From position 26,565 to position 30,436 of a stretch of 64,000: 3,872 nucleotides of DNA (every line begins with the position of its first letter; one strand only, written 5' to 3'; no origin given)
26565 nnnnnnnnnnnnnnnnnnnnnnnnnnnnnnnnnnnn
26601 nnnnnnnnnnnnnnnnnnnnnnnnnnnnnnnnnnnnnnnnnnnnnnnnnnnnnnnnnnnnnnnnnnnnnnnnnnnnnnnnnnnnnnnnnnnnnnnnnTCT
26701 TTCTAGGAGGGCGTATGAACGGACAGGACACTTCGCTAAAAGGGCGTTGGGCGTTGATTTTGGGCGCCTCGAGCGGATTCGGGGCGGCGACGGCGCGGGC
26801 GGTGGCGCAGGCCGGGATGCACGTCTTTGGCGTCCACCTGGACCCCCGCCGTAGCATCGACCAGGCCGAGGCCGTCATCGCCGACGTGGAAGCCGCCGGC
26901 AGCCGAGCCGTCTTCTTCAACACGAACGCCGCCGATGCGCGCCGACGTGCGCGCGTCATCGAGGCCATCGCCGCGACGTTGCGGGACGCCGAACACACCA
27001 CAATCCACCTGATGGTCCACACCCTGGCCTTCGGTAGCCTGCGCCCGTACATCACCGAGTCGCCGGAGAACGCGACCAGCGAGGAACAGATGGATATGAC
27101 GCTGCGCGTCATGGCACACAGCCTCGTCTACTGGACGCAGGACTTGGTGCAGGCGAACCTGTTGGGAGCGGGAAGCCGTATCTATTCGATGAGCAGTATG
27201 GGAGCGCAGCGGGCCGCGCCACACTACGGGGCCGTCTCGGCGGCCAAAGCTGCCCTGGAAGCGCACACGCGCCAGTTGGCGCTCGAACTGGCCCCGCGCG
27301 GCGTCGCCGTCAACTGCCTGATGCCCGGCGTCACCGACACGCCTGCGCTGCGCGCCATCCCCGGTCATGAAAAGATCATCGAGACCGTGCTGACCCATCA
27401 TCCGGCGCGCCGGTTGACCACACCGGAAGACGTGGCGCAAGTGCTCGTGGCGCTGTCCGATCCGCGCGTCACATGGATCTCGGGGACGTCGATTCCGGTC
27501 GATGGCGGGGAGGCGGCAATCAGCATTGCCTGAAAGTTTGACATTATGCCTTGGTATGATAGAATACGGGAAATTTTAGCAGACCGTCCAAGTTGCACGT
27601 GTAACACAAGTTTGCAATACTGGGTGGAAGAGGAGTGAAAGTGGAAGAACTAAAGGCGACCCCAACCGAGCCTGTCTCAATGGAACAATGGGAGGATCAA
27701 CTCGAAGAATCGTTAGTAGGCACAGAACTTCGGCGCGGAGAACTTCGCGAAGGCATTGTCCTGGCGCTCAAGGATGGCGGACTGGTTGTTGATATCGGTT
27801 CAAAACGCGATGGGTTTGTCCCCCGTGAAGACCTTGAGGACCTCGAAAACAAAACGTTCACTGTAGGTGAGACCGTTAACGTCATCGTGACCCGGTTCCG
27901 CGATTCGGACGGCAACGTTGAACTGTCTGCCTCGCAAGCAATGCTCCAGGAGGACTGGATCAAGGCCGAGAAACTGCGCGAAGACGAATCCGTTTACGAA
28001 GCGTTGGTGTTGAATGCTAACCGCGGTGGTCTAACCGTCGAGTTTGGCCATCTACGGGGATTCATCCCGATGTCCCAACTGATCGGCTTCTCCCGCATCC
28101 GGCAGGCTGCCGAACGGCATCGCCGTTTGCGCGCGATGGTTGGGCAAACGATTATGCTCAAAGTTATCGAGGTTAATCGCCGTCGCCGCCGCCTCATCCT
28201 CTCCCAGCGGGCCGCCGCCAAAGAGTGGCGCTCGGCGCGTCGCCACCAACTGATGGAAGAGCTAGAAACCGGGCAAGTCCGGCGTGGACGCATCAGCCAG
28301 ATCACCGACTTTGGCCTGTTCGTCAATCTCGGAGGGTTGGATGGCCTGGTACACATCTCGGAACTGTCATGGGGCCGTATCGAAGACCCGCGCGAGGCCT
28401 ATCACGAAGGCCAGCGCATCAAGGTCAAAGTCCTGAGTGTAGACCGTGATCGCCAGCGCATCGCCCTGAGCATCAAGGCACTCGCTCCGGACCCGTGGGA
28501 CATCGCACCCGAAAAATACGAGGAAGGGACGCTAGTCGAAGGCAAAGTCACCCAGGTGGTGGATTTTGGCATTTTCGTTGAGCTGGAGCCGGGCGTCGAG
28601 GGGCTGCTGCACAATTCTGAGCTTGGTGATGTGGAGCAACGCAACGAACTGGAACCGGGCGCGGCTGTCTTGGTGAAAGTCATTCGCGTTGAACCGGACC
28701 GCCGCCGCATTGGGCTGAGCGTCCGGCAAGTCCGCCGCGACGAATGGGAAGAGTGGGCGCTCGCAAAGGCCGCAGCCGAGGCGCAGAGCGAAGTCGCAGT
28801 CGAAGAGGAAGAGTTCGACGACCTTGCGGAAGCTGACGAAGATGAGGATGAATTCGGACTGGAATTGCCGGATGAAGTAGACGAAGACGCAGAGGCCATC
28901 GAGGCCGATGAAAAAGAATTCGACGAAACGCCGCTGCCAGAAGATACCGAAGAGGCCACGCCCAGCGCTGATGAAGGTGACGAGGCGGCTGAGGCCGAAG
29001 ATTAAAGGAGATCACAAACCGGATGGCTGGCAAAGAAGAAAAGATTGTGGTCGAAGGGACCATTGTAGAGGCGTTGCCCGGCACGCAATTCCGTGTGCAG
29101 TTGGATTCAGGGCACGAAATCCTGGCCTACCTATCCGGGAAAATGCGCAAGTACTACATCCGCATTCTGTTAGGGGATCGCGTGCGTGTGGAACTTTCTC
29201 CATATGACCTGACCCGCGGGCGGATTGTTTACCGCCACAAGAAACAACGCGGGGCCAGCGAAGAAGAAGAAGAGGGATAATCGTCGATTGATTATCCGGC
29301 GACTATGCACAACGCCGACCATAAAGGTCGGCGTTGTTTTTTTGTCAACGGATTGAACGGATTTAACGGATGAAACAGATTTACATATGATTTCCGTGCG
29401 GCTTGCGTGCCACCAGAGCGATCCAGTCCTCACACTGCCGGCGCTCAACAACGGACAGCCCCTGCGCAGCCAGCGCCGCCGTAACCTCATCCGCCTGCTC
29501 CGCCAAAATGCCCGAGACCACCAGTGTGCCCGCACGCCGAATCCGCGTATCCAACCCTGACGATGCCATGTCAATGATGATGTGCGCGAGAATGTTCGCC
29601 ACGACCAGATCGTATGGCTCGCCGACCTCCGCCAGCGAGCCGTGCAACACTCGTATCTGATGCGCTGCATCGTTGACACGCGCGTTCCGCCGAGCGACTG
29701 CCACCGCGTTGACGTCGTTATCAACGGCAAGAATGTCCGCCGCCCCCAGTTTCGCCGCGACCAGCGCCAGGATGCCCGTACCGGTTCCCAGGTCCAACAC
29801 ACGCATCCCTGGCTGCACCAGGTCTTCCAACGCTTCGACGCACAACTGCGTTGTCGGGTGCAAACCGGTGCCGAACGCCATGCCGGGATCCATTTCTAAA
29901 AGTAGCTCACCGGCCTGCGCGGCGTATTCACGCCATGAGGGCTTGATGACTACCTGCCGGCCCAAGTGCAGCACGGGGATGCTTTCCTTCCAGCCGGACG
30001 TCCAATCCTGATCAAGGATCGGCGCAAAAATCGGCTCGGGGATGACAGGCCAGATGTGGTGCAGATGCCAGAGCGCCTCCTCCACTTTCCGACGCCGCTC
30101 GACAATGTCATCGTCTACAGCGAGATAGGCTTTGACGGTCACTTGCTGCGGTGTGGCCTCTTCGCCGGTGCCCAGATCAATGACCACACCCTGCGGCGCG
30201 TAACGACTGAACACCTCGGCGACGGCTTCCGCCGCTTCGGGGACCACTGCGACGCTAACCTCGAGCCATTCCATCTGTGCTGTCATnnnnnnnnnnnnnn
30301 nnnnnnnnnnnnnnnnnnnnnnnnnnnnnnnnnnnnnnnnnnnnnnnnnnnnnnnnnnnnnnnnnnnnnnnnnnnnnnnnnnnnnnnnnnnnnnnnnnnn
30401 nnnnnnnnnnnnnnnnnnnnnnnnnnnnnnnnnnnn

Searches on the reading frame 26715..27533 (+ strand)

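Call 26: search_protein_families(library=pfam, proteins=[window:26715-27533:+], max_evalue=0.001)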
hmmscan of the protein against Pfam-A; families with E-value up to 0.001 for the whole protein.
window:26715-27533:+ (272 aa): 4 families
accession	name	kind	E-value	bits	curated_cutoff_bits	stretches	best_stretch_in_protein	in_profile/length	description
PF13561.12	adh_short_C2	-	1.2e-45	156.4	27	1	17-265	1-234/236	Enoyl-(Acyl carrier protein) reductase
PF00106.31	adh_short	-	3.5e-28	98.8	26.6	1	12-215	2-190/195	short chain dehydrogenase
PF23441.1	SDR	-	4e-05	23.6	27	1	154-265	143-254/258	SDR-like rossmann domain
PF12241.14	Enoyl_reductase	-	4.5e-05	23.4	22.1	1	113-216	95-201/236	Trans-2-enoyl-CoA reductase catalytic region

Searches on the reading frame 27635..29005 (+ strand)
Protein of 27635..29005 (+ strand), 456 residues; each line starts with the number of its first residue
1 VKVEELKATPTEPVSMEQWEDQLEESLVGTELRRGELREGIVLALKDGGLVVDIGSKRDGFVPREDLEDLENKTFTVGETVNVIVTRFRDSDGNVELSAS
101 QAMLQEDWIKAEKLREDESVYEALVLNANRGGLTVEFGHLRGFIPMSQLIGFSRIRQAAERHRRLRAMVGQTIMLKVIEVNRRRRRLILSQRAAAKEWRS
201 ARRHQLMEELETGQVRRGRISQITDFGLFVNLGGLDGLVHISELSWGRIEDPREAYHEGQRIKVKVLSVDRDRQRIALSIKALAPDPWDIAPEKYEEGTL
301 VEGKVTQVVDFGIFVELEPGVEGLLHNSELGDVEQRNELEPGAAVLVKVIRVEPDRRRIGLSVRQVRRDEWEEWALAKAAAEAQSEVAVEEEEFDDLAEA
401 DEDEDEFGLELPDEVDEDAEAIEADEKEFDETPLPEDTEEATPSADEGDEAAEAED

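Call 26: search_protein_families(library=pfam, proteins=[window:27635-29005:+], max_evalue=0.001)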
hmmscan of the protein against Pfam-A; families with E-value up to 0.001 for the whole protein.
window:27635-29005:+ (456 aa): 7 families
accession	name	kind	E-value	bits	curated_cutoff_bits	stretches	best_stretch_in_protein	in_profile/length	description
PF00575.29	S1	-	2.7e-67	223.6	22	4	210-281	2-74/74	S1 RNA binding domain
PF23459.1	S1_RRP5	-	9.5e-17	61.8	27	1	210-279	1-71/72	RRP5 S1 domain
PF21710.3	Spt6_S1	-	1.3e-08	35.4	27.5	0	235-281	40-87/91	Spt6, S1/OB domain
PF13509.12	S1_2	-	5.6e-06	26.8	21.8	0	298-345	2-44/61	S1 domain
PF18614.7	RNase_II_C_S1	-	4.9e-05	23.6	26.6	0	332-363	27-58/59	RNase II-type exonuclease C-terminal S1 domain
PF17092.11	PCB_OB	-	0.00013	23.1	27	0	93-161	6-76/111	Penicillin-binding protein OB-like domain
PF24685.1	OB_RRP5_4th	-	0.00017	22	31.5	0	237-269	39-71/92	RRP5 OB-fold domain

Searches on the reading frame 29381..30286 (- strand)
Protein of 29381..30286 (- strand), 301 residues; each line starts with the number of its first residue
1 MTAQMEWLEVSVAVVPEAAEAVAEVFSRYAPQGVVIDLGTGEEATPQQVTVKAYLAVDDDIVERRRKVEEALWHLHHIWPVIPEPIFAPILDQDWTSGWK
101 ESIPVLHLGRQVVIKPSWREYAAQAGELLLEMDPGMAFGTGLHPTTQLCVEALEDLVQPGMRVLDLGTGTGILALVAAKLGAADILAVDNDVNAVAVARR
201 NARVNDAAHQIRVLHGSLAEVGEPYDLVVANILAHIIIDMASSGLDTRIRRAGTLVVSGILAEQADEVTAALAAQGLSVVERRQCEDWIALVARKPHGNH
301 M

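Call 26: search_protein_families(library=pfam, proteins=[window:29381-30286:-], max_evalue=0.001)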
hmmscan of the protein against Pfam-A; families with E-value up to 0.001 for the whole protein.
window:29381-30286:- (301 aa): 11 families
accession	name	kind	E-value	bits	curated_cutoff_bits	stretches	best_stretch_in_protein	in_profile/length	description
PF06325.19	PrmA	-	1.6e-73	248.3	22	1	6-295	1-295/296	Ribosomal protein L11 methyltransferase (PrmA)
PF05175.20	MTS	-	2.4e-12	47.2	23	1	133-231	7-105/170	Methyltransferase small domain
PF13847.12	Methyltransf_31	-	1.3e-09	38.3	27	1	159-238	3-88/145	Methyltransferase domain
PF13649.12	Methyltransf_25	-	1.7e-09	38.7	27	1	163-236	1-77/97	Methyltransferase domain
PF13489.12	Methyltransf_23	-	1.3e-07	31.9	27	1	156-240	16-97/164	Methyltransferase domain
PF08242.18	Methyltransf_12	-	2.1e-06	28.8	30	1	164-241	1-82/98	Methyltransferase domain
PF02475.24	TRM5-TYW2_MTfase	-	2.2e-06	28.2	28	1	154-229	31-109/164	TRM5/TYW2 methyltransferase domain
PF08241.18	Methyltransf_11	-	2.6e-06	28.4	21.2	1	164-239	1-75/95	Methyltransferase domain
PF01135.25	PCMT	-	8.6e-06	26.1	20.3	1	148-216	64-131/210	Protein-L-isoaspartate(D-aspartate) O-methyltransferase (PCMT)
PF02353.26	CMAS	-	2e-05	24.5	27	1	157-265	60-172/273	Mycolic acid cyclopropane synthetase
PF03602.21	Cons_hypoth95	-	0.00036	20.7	24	1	140-215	19-97/182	Conserved hypothetical protein 95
